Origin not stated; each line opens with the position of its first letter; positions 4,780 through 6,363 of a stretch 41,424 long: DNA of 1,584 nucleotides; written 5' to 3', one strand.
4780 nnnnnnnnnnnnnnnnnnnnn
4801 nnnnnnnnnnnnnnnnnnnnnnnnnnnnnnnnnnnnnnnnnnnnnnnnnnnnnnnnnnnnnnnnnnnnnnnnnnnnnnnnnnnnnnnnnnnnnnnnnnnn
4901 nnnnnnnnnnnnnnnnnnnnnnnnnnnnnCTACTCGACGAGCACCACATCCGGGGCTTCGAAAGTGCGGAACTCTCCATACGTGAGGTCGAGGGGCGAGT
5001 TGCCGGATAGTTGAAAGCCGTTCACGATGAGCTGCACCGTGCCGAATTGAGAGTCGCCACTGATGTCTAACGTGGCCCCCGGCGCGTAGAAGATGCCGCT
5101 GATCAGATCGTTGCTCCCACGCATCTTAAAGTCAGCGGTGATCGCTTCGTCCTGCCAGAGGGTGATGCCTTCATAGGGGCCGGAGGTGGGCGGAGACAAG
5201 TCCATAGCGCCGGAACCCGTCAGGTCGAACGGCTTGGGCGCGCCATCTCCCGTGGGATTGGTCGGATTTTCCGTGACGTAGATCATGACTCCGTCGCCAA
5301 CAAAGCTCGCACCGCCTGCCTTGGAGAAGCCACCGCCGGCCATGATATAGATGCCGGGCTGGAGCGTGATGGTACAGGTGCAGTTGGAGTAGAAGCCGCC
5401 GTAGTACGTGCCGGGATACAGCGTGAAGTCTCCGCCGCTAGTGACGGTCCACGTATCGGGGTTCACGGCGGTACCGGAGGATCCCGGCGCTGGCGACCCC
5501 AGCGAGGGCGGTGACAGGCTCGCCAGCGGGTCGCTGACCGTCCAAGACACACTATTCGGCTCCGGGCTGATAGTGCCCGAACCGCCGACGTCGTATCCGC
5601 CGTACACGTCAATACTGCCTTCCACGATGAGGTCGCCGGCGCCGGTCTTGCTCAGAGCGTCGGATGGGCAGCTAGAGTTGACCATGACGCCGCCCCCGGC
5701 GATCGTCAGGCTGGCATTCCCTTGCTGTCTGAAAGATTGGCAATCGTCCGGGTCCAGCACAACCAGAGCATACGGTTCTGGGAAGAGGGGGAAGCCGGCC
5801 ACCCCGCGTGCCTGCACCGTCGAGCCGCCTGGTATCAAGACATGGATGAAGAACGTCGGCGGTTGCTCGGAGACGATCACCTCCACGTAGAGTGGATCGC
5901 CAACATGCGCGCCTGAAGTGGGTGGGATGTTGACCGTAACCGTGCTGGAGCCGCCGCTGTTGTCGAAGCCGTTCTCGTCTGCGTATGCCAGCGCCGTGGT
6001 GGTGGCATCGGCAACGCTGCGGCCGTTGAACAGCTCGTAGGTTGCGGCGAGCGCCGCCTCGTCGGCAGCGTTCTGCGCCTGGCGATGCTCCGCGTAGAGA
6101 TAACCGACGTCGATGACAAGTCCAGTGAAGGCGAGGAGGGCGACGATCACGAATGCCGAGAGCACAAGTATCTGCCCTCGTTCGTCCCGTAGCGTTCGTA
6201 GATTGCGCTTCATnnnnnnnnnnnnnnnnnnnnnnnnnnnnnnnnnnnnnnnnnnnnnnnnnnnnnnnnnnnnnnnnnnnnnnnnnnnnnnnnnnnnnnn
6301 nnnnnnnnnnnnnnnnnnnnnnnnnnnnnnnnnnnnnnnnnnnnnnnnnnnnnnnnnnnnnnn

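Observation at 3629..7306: Riboswitch-gated pseudopilin set with no visible pilus machinery, followed by a repeat-rich surface protein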

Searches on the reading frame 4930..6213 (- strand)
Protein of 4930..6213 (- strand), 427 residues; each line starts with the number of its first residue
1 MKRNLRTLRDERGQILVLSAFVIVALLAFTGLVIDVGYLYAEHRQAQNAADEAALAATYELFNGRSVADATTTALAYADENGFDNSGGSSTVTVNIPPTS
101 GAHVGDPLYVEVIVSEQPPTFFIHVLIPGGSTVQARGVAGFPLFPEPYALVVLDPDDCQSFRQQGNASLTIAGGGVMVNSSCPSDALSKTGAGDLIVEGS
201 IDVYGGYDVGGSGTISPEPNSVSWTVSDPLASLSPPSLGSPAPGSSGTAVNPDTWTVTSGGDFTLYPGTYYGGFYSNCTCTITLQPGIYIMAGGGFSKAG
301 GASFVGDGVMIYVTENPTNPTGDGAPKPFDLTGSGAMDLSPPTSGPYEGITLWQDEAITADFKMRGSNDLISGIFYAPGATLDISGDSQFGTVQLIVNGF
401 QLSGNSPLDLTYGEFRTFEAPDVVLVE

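Call 6: search_protein_families(library=pfam, proteins=[window:4930-6213:-], max_evalue=0.1)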
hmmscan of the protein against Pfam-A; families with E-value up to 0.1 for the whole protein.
window:4930-6213:- (427 aa): 5 families
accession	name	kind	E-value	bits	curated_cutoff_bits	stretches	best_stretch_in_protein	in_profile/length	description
PF13400.11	Tad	-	2e-13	50.9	22.3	1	13-57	1-44/47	Putative Flp pilus-assembly TadE/G-like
PF07811.17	TadE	-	0.002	18.6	22.9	1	20-54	8-42/43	TadE-like protein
PF23981.1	DUF7305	-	0.019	15.3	27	1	259-389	40-158/185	Domain of unknown function (DUF7305)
PF23922.1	DUF7261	-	0.03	15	27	1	9-73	1-62/169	Family of unknown function (DUF7261)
PF09977.15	Tad_C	-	0.036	15.5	22.1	0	61-139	6-93/93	Putative Tad-like Flp pilus-assembly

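Call 11: find_encoding_contigs(protein=window:4930-6213:-, flank=10000, max_places=6)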
Protein window:4930-6213:- (427 aa): no gene with exactly this product is on record in the collection.

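Call 12: find_homologous_proteins(query=window:4930-6213:-, max_evalue=0.00001)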
Query window:4930-6213:- (427 aa): 728 proteins with E <= 0.00001 among 8000 candidates; the best 120 are listed.
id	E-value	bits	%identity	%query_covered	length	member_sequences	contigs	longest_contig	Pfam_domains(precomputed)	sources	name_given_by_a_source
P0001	3.2e-277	937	99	100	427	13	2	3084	PF13400.12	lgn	-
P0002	3.7e-226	769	82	98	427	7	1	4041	PF13400.12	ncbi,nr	ncbi:MAG: hypothetical protein IIA23_09145 [Chloroflexi bacterium]|nr:hypothetical protein [Chlorofl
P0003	1.3e-208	711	74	100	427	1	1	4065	PF13400.12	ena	-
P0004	4.4e-206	703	74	98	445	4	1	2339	PF13400.12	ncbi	-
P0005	7.7e-200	682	73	100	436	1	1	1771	PF13400.12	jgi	jgi:hypothetical protein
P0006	1.5e-195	668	73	100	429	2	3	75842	PF13400.12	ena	-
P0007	5.4e-190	650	68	100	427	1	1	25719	PF13400.12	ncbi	-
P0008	3.6e-189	647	69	100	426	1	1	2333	PF13400.12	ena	-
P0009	2.0e-187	641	78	86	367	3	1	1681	-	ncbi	-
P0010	9.5e-187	639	68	100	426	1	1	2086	PF13400.12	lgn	-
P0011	2.4e-185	635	66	100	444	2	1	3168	PF13400.12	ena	-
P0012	1.1e-184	632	69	100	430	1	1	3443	PF13400.12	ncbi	-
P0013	6.9e-183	626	67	100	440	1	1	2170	PF13400.12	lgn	-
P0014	1.6e-182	625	67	100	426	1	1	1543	PF13400.12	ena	-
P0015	9.7e-182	623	67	99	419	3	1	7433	PF13400.12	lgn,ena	-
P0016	2.2e-179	615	67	100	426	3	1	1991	PF13400.12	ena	-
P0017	1.4e-178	612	66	98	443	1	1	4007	PF13400.12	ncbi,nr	ncbi:MAG: pilus assembly protein TadG-related protein [Dehalococcoidia bacterium]|nr:pilus assembly 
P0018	5.2e-178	610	66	100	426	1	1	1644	PF23981.2,PF13400.12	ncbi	-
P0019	1.0e-176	606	66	98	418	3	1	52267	PF13400.12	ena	-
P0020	1.0e-176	606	65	100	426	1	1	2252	PF13400.12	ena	-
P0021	1.9e-176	605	67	96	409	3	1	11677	PF13400.12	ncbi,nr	ncbi:MAG: hypothetical protein IH866_04280 [Chloroflexi bacterium]|nr:hypothetical protein [Chlorofl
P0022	7.2e-175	600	63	100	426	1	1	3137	PF13400.12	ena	-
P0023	1.4e-173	596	63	100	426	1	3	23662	PF13400.12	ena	-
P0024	3.2e-171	588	63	100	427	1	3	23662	PF13400.12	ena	-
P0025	1.1e-169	583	64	100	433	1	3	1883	PF13400.12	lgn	-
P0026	7.8e-168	577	63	100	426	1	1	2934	PF23981.2,PF13400.12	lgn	-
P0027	2.7e-164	565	62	100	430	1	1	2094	PF13400.12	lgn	-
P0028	1.0e-161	557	60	100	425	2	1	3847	PF13400.12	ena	-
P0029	5.0e-161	554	59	100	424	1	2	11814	PF13400.12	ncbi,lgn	-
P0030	1.5e-159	550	60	97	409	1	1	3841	PF13400.12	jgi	jgi:hypothetical protein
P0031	6.7e-158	544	60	100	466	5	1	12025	PF13400.12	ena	-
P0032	3.7e-157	542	60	100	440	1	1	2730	PF13400.12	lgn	-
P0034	1.1e-155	537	61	97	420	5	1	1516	PF23981.2,PF13400.12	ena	-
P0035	4.7e-153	528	56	100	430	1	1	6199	PF13400.12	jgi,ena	-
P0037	7.4e-152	524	58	99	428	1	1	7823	PF13400.12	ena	-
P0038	2.1e-150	519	59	100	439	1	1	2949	PF13400.12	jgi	-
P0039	5.0e-144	498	56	100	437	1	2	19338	PF13400.12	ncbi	-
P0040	6.2e-142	492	56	99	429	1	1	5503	PF13400.12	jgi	jgi:hypothetical protein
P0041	7.1e-142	491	55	98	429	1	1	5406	PF23981.2,PF13400.12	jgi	jgi:hypothetical protein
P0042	3.2e-137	476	54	100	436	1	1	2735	PF13400.12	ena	-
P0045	1.4e-129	451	51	99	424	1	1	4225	PF13400.12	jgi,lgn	jgi:hypothetical protein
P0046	2.3e-123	430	51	100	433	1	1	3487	PF13400.12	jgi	jgi:hypothetical protein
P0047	5.5e-122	426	50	100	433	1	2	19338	PF13400.12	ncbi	-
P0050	5.6e-117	409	50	97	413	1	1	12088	PF23981.2,PF13400.12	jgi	jgi:hypothetical protein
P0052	2.9e-101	358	45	100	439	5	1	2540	PF13400.12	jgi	jgi:hypothetical protein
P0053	3.0e-101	357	46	99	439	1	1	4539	PF13400.12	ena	-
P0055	1.7e-99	352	46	99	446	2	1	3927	PF13400.12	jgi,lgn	-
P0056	3.5e-96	341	46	92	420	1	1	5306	PF07811.18,PF13400.12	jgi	jgi:hypothetical protein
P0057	2.4e-95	338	45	100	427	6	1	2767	PF13400.12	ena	-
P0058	7.4e-95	336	43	100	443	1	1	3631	PF13400.12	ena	-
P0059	2.5e-94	335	43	100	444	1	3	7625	PF13400.12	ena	-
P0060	5.8e-94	333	43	100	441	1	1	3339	PF13400.12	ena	-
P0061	1.7e-91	325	44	97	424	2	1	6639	PF13400.12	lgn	-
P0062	2.8e-90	321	44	98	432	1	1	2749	PF13400.12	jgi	jgi:Flp pilus assembly protein TadG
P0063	3.0e-90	321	44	99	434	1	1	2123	PF13400.12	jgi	jgi:Flp pilus assembly protein TadG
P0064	3.5e-90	321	43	100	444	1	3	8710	PF13400.12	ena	-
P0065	9.8e-90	320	43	100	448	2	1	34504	PF13400.12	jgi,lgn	-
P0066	1.1e-89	319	43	100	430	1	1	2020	PF13400.12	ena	-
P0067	4.7e-88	314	43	100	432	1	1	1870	PF09977.15,PF13400.12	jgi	jgi:Flp pilus assembly protein TadG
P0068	1.2e-87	313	43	100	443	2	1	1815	PF13400.12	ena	-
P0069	5.2e-87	311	44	95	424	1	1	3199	PF09977.15,PF13400.12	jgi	jgi:hypothetical protein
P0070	5.9e-87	310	41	100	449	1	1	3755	PF13400.12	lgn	-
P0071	7.4e-86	307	43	95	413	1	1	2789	PF13400.12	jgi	jgi:hypothetical protein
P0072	1.4e-85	306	43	98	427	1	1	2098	PF13400.12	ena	-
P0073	1.8e-85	306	41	97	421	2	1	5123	PF13400.12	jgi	-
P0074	2.2e-85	305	42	98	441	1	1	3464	PF09977.15,PF13400.12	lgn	-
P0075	3.3e-85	305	43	97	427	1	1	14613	PF13400.12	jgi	jgi:Flp pilus assembly protein TadG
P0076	4.6e-85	304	42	96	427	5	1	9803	PF09977.15,PF13400.12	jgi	jgi:Flp pilus assembly protein TadG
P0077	1.6e-83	299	58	58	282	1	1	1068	PF13400.12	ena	-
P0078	8.8e-83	297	41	100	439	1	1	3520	PF13400.12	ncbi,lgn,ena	-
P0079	2.5e-82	295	41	96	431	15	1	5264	PF13400.12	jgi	-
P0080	7.6e-81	290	41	99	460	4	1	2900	PF13400.12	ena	-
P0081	9.8e-81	290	40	100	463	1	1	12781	PF07811.18,PF13400.12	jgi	-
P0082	2.1e-79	285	42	98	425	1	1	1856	PF09977.15,PF13400.12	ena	-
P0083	5.8e-79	284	43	90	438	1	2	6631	PF13400.12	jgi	-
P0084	9.5e-79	283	41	100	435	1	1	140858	PF13400.12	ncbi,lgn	-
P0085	1.1e-78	283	42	96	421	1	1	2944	PF23981.2,PF13400.12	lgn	-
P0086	1.7e-77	279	42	98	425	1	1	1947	PF13400.12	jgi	jgi:hypothetical protein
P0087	6.3e-77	277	42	90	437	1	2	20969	PF13400.12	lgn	-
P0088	1.4e-76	276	40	98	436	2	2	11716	PF13400.12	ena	-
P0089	2.7e-76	275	40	98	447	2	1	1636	PF07811.18,PF13400.12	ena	-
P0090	5.1e-74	268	40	95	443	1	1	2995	PF13400.12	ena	-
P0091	9.3e-74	267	39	97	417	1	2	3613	PF09977.15,PF13400.12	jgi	-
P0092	2.2e-73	266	42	89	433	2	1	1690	PF13400.12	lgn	-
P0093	1.8e-72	263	39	94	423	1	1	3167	PF07811.18,PF13400.12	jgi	jgi:Flp pilus assembly protein TadG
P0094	9.1e-71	257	40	84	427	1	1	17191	PF13400.12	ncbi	-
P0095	9.1e-70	254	40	96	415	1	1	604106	PF13400.12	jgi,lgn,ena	-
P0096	2.4e-69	252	39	97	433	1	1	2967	PF13400.12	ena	-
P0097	1.4e-67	247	38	99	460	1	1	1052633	PF13400.12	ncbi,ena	-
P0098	3.9e-64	235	41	82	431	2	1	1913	PF13400.12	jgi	-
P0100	1.1e-63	234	37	95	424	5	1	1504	PF13400.12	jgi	jgi:Flp pilus assembly protein TadG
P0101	4.1e-63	232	40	90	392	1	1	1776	PF23981.2,PF13400.12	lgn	-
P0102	1.2e-61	227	36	98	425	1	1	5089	PF13400.12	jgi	jgi:hypothetical protein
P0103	7.6e-61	224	35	100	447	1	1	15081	PF13400.12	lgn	-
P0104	5.8e-60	221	39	90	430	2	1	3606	PF23981.2,PF07811.18,PF13400.12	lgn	-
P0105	2.2e-59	220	35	98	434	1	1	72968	PF13400.12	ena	-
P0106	4.3e-58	215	37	97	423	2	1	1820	PF13400.12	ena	-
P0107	1.0e-57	214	35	97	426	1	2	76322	PF23981.2,PF13400.12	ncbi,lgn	-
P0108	1.6e-57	213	36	96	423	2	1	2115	PF13400.12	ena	-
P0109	1.9e-57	213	38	96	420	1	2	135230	PF13400.12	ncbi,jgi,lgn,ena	-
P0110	5.0e-57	212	35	100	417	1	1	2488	PF09977.15,PF13400.12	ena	-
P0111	1.3e-55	207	38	42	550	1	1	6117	PF07811.18,PF13400.12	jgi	-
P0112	1.9e-55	207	35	96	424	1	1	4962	PF13400.12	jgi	jgi:hypothetical protein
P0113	2.9e-55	206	35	100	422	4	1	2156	PF13400.12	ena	-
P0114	3.0e-55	206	33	98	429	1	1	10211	PF13400.12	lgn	-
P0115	7.5e-54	201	38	96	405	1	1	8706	PF23981.2,PF13400.12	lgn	-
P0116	1.2e-53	201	35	97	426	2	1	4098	PF13400.12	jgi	jgi:Flp pilus assembly protein TadG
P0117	1.1e-52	197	35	92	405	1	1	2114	PF13400.12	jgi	jgi:hypothetical protein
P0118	1.5e-51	194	36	94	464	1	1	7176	PF13400.12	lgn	-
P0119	4.7e-51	192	36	97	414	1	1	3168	PF13400.12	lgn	-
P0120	2.0e-50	190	34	97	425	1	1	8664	PF13400.12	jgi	jgi:Flp pilus assembly protein TadG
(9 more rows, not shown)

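Call 13: find_encoding_contigs(protein=P0006, flank=10000, max_places=2)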
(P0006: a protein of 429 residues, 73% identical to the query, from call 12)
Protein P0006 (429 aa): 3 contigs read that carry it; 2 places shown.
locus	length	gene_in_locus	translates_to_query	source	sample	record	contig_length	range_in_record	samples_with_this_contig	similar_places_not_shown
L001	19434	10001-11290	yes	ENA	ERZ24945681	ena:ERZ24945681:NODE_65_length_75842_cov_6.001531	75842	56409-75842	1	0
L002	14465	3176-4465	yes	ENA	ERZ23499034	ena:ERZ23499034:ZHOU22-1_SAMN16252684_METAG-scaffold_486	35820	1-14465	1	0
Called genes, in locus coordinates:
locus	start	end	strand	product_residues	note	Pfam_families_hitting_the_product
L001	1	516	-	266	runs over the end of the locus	PF03446:NAD_binding_2 (weak), PF03807:F420_oxidored, PF14748:P5CR_dimer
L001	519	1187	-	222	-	PF01168:Ala_racemase_N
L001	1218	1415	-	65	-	-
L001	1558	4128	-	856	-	PF00317:Ribonuc_red_lgN, PF02867:Ribonuc_red_lgC, PF12637:TSCPD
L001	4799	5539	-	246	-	PF12637:TSCPD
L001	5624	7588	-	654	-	PF08471:Ribonuc_red_2_N, PF02867:Ribonuc_red_lgC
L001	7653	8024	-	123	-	-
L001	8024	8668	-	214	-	PF22811:Zn_ribbon_NrdR, PF03477:ATP-cone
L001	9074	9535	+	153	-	PF07811:TadE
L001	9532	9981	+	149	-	PF07811:TadE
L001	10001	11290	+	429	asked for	PF13400:Tad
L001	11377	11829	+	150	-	PF07811:TadE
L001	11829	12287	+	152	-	PF07811:TadE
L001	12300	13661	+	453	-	PF13400:Tad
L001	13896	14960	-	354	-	PF00091:Tubulin, PF12327:FtsZ_C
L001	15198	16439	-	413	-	PF11104:PilM_2 (faint), PF02491:SHS2_FTSA, PF06277:EutA, PF06723:MreB_Mbl, PF14450:FtsA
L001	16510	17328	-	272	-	PF08478:POTRA_1, PF03799:FtsQ_DivIB_C (faint)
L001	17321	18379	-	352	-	PF01820:Dala_Dala_lig_N, PF02786:CPSase_L_D2, PF02222:ATP-grasp, PF07478:Dala_Dala_lig_C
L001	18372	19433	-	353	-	?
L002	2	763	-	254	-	?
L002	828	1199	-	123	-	-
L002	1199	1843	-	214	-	PF22811:Zn_ribbon_NrdR, PF03477:ATP-cone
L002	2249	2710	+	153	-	PF07811:TadE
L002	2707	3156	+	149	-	PF07811:TadE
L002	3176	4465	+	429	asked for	PF13400:Tad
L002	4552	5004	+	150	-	PF07811:TadE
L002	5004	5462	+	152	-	PF07811:TadE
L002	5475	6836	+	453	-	PF13400:Tad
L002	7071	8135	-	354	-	PF00091:Tubulin, PF12327:FtsZ_C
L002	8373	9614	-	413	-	PF11104:PilM_2 (faint), PF02491:SHS2_FTSA, PF06277:EutA, PF06723:MreB_Mbl, PF14450:FtsA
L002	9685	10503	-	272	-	PF08478:POTRA_1, PF03799:FtsQ_DivIB_C (faint)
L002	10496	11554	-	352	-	PF01820:Dala_Dala_lig_N, PF02786:CPSase_L_D2, PF02222:ATP-grasp, PF07478:Dala_Dala_lig_C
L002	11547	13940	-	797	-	PF01225:Mur_ligase, PF08245:Mur_ligase_M, PF02875:Mur_ligase_C, PF01565:FAD_binding_4, PF02873:MurB_C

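Call 14: find_encoding_contigs(protein=P0019, flank=10000, max_places=2)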
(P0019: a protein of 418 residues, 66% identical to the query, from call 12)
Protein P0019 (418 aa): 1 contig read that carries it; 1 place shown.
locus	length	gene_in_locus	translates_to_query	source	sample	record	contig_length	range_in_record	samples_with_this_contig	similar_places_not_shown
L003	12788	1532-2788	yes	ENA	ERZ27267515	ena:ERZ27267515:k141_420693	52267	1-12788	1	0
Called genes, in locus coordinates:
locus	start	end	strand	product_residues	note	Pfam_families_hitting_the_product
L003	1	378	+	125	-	?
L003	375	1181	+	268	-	PF08282:Hydrolase_3, PF00702:Hydrolase (weak), PF05116:S6PP (weak)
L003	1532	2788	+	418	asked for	PF13400:Tad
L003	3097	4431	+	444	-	PF13400:Tad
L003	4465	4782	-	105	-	PF03992:ABM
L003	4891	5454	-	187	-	PF13473:Cupredoxin_1 (weak), PF00127:Copper-bind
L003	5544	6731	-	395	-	PF01969:Ni_insertion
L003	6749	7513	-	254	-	PF00731:AIRC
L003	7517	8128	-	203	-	PF04525:LOR (weak)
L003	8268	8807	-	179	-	PF07883:Cupin_2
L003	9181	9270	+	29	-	-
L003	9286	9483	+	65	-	-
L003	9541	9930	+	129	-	-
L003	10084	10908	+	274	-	PF00456:Transketolase_N, PF13292:DXP_synthase_N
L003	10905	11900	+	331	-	PF02779:Transket_pyr, PF02780:Transketolase_C, PF22613:Transketolase_C_1 (weak)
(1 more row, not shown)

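Call 15: search_protein_families(library=ncbifam, proteins=[window:4930-6213:-], max_evalue=1)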
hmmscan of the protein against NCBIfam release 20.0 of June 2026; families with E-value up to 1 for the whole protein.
window:4930-6213:- (427 aa): 1 family
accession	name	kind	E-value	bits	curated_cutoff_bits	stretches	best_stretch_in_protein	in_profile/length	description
TIGR03816.1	tadE_like_DECH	hypoth_equivalog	1.8e-08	34.6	50.95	1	11-74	1-64/109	Rv3654c family TadE-like protein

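Call 24: find_encoding_contigs(protein=P0097, flank=10000, max_places=1)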
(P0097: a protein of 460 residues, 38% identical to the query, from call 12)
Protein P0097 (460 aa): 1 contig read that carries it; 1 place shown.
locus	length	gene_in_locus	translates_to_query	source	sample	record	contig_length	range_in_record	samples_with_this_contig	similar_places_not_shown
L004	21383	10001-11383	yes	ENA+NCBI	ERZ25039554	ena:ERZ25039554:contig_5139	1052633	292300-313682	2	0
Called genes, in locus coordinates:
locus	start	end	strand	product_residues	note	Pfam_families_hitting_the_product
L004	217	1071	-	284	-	PF02735:Ku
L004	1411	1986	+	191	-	-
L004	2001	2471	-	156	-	-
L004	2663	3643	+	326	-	PF00478:IMPDH, PF03060:NMO, PF05690:ThiG (weak), PF01070:FMN_dh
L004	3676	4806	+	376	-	PF03403:PAF-AH_p_II (faint), PF07224:Chlorophyllase (weak), PF12740:PETase, PF00561:Abhydrolase_1 (faint), PF12146:Hydrolase_4 (faint), PF12697:Abhydrolase_6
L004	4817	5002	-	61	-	PF00248:Aldo_ket_red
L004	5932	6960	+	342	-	PF00296:Bac_luciferase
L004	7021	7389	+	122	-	PF00903:Glyoxalase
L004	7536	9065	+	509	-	PF00753:Lactamase_B, PF12706:Lactamase_B_2 (weak), PF16661:Lactamase_B_6 (weak), PF10996:Beta-Casp, PF07521:RMMBL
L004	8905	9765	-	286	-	PF01842:ACT, PF00551:Formyl_trans_N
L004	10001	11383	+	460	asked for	PF13400:Tad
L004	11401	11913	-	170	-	PF21820:DUF6886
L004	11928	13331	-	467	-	PF01425:Amidase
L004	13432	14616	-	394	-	PF02771:Acyl-CoA_dh_N, PF02770:Acyl-CoA_dh_M, PF00441:Acyl-CoA_dh_1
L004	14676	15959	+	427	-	PF01676:Metalloenzyme, PF10143:PhosphMutase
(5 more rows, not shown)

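Call 25: find_encoding_contigs(protein=P0095, flank=10000, max_places=1)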
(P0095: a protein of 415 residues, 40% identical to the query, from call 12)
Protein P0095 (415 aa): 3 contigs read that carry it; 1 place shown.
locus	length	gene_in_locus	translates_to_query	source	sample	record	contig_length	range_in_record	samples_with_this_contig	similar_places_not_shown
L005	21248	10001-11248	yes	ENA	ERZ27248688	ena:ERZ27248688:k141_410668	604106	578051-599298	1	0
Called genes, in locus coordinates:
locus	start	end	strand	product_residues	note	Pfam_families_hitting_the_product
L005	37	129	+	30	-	-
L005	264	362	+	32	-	-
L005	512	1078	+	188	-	PF14376:Haem_bd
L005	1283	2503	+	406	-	PF01139:RtcB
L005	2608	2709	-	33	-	-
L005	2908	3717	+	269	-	-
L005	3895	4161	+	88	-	PF13560:HTH_31, PF01381:HTH_3 (weak)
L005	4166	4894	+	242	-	PF14090:HTH_39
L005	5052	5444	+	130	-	-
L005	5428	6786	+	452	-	PF13481:AAA_25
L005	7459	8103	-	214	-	-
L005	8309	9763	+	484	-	PF00239:Resolvase, PF07508:Recombinase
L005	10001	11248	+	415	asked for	PF13400:Tad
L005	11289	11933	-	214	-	-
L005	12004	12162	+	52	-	-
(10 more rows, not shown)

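Call 30: find_related_loci(query=window:4930-6213:-, collection=genome_contigs, flank=10000)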
Query window:4930-6213:- (427 aa) in genome_contigs; peptide patterns used: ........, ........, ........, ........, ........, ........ (x = any residue, [..] = any of these).
192 stretches matched a pattern, but none encodes a relative of the query by tblastn (E <= 1e-3).
